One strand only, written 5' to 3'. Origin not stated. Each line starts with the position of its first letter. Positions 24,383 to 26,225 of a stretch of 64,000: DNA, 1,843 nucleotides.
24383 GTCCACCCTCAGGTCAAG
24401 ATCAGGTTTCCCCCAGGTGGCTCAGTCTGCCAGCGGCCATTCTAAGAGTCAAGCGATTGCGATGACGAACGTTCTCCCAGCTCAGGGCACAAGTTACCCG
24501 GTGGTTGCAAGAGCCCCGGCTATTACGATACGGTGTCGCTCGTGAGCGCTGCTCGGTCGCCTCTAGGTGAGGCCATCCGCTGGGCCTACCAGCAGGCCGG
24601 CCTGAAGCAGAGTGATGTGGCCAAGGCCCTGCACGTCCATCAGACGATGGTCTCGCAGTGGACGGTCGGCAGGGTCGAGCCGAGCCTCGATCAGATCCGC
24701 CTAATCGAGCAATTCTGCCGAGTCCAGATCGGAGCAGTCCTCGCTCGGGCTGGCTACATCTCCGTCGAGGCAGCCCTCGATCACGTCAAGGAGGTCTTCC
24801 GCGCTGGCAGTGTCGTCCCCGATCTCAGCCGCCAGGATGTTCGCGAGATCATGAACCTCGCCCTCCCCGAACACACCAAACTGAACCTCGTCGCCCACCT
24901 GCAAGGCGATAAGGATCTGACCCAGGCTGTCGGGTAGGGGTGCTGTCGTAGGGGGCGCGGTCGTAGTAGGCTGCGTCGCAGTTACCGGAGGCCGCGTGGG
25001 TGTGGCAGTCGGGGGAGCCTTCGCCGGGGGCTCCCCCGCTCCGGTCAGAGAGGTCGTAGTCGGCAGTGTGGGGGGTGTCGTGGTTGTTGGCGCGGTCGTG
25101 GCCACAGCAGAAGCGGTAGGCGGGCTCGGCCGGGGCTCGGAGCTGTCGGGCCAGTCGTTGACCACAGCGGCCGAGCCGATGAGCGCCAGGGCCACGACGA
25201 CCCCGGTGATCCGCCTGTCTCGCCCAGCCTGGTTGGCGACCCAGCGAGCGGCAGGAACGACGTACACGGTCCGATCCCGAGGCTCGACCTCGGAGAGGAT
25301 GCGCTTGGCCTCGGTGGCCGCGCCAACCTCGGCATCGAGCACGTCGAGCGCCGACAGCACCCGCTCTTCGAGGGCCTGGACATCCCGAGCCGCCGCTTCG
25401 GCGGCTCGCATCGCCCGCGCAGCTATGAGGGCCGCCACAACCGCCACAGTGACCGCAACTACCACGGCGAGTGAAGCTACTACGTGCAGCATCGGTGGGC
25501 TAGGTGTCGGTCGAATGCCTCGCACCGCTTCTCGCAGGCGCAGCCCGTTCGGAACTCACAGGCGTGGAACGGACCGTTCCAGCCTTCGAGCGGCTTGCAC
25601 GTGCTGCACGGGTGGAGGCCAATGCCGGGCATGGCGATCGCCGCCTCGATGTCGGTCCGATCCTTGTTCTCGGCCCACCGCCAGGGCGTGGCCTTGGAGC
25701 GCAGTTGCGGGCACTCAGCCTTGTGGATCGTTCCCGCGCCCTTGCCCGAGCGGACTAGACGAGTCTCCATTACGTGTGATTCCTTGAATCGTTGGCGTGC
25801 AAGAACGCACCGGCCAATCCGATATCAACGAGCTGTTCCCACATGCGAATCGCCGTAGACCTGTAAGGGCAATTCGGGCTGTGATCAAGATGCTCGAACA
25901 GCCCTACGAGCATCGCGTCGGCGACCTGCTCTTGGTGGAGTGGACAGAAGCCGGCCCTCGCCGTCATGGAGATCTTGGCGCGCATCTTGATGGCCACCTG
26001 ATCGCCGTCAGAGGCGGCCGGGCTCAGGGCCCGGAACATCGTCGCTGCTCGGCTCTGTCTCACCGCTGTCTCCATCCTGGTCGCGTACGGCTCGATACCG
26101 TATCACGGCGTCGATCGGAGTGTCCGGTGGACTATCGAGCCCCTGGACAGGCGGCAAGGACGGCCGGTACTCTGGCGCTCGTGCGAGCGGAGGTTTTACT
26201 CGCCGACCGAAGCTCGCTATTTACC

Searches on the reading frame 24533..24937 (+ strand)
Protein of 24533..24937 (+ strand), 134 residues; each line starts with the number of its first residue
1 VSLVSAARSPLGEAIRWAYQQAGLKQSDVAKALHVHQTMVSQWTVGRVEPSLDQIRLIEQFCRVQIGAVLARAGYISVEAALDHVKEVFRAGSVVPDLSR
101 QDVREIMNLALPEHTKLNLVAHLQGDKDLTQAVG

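Call 11: search_protein_families(library=pfam, proteins=[window:24533-24937:+], max_evalue=0.01)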
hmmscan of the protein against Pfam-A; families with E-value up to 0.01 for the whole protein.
window:24533-24937:+ (134 aa): 5 families
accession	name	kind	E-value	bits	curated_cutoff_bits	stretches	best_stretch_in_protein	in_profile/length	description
PF01381.28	HTH_3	-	2.9e-10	40.5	23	1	15-66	1-52/55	Helix-turn-helix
PF13744.12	HTH_37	-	3.4e-06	27.2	27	1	7-48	15-56/80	Helix-turn-helix domain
PF13560.12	HTH_31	-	7.8e-06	26.6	27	1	11-65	2-57/64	Helix-turn-helix domain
PF14549.12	P22_Cro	-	0.0018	18.4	30.2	1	26-57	12-41/60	DNA-binding transcriptional regulator Cro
PF15943.11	YdaS_toxin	-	0.0046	17.2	30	1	26-66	11-51/65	Bacterial toxin YdaS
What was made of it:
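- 24542..24937 (+): HTH#2, a 131-aa XRE-family protein and a second regulator candidate. HTH_3 2.9e-10 (call 11).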

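Call 27: find_related_loci(query=window:24542-24937:+, collection=viral_contigs, flank=10000)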
Query window:24542-24937:+ (131 aa) in viral_contigs; peptide patterns used: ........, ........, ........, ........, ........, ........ (x = any residue, [..] = any of these).
6 stretches matched a pattern; 1 encode a relative of the query (tblastn E <= 1e-3); 1 distinct loci.
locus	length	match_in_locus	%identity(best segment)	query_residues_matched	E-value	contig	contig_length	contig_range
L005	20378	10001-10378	63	1-125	1e-46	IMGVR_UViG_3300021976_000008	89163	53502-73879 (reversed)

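Call 36: find_related_loci(query=A2, collection=metagenome_contigs, flank=6000)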
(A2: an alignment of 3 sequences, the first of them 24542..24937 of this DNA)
Query A2 (131 aa) in metagenome_contigs; peptide patterns used: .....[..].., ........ (x = any residue, [..] = any of these).
145 stretches matched a pattern; 1 encode a relative of the query (tblastn E <= 1e-3); 1 distinct loci.
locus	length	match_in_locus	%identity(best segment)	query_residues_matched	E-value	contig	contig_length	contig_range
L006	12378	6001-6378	63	1-125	8e-47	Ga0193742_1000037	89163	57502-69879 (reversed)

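Call 37: find_related_loci(query=A2, collection=genome_contigs, flank=6000)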
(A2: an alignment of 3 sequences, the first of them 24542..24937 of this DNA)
Query A2 (131 aa) in genome_contigs; peptide patterns used: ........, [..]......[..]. (x = any residue, [..] = any of these).
130 stretches matched a pattern, but none encodes a relative of the query by tblastn (E <= 1e-3).

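Call 48: search_protein_families(library=phrogs, proteins=[window:24542-24937:+], max_evalue=0.01)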
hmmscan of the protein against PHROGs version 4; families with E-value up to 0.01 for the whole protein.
window:24542-24937:+ (131 aa): 16 families
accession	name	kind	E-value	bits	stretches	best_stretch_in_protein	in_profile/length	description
phrog_2328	-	transcription regulation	5.8e-07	30.3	1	6-62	14-70/128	transcriptional repressor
phrog_2439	-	transcription regulation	6.8e-07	29.5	1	9-64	9-64/367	transcriptional regulator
phrog_8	-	transcription regulation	1.8e-06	28.7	1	5-58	74-127/346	transcriptional regulator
phrog_1373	-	transcription regulation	2.8e-06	28.4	1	8-83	64-139/166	transcriptional regulator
phrog_4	-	transcription regulation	5e-06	26.7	1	8-73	137-198/400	transcriptional repressor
phrog_5301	-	transcription regulation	1.4e-05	26.3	1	19-94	19-95/132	transcriptional repressor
phrog_4836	-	transcription regulation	3.2e-05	24.6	1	10-51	78-119/194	CII-like regulator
phrog_3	-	transcription regulation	3.5e-05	24.7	1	9-59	90-137/430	transcriptional repressor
phrog_2339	-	DNA, RNA and nucleotide metabolism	4.8e-05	24.3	1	4-52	22-71/98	HTH DNA binding protein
phrog_2967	-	transcription regulation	9.2e-05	23.1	1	6-62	9-65/225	transcriptional regulator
phrog_19579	-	transcription regulation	0.00028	21.5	1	13-100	6-92/251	transcriptional regulator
phrog_3949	-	transcription regulation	0.00029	21.9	1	22-79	28-85/161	transcriptional repressor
phrog_409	-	transcription regulation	0.00072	21.1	1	16-54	21-57/127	transcriptional regulator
phrog_1124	-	transcription regulation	0.0015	19.1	1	7-51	8-51/177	transcriptional regulator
phrog_4583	-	transcription regulation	0.0021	19.1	1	3-68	6-71/81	transcriptional repressor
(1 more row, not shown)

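Call 61: search_solved_structures(query=window:24542-24937:+, max_evalue=0.1)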
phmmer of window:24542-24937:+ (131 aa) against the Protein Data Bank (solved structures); distinct sequences matched with E-value up to 0.1: 2.
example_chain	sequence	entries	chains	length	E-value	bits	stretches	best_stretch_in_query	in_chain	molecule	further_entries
2mez_A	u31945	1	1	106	0.002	21.6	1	11-64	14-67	Multiprotein Bridging Factor (MBP-like)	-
9vzy_A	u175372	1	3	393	0.016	18.6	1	11-58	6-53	HTH cro/C1-type domain-containing protein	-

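Call 76: search_dna_similar(query=window:24542-24937:+, collection=phages, mode=protein, max_evalue=0.001, max_rows=20)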
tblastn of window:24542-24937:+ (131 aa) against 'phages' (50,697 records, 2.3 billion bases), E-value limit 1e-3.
Records with a match: 3; places in all: 3; records where one place covers at least 80% of the query: 2.
Best place of each record, by identity: <60% 3.
By first word of the organism name: Bacillus 2; Streptococcus 1.
By host as written in the record: Bacillus thuringiensis serovar tenebrionis strain YBT-1765 2; Streptococcus uberis B190 1.
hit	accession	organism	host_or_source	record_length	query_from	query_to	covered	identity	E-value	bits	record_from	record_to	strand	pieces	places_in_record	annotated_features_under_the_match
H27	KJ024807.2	Bacillus phage vB_BtS_BMBtp3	Bacillus thuringiensis serovar ...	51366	8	114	82%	29.4%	3e-4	45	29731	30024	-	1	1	transcriptional regulator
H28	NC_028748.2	Bacillus phage vB_BtS_BMBtp3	Bacillus thuringiensis serovar ...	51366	8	114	82%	29.4%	3e-4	45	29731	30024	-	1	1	transcriptional regulator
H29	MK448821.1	Streptococcus phage Javan623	Streptococcus uberis B190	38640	6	61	43%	41.1%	2e-4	45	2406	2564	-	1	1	transcriptional repressor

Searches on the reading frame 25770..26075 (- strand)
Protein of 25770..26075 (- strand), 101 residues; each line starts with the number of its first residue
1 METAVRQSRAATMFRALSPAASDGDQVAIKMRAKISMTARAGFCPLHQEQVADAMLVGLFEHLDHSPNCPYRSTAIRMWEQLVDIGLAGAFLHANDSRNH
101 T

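Call 11: search_protein_families(library=pfam, proteins=[window:25770-26075:-], max_evalue=0.01)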
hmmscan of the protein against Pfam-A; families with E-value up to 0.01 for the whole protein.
window:25770-26075:- (101 aa): 0 families

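Call 39: find_related_loci(query=window:25770-26075:-, collection=viral_contigs, flank=8000)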
Query window:25770-26075:- (101 aa) in viral_contigs; peptide patterns used: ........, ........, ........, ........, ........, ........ (x = any residue, [..] = any of these).
6 stretches matched a pattern, but none encodes a relative of the query by tblastn (E <= 1e-3).

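Call 48: search_protein_families(library=phrogs, proteins=[window:25770-26075:-], max_evalue=0.01)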
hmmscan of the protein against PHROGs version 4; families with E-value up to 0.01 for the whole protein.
window:25770-26075:- (101 aa): 0 families
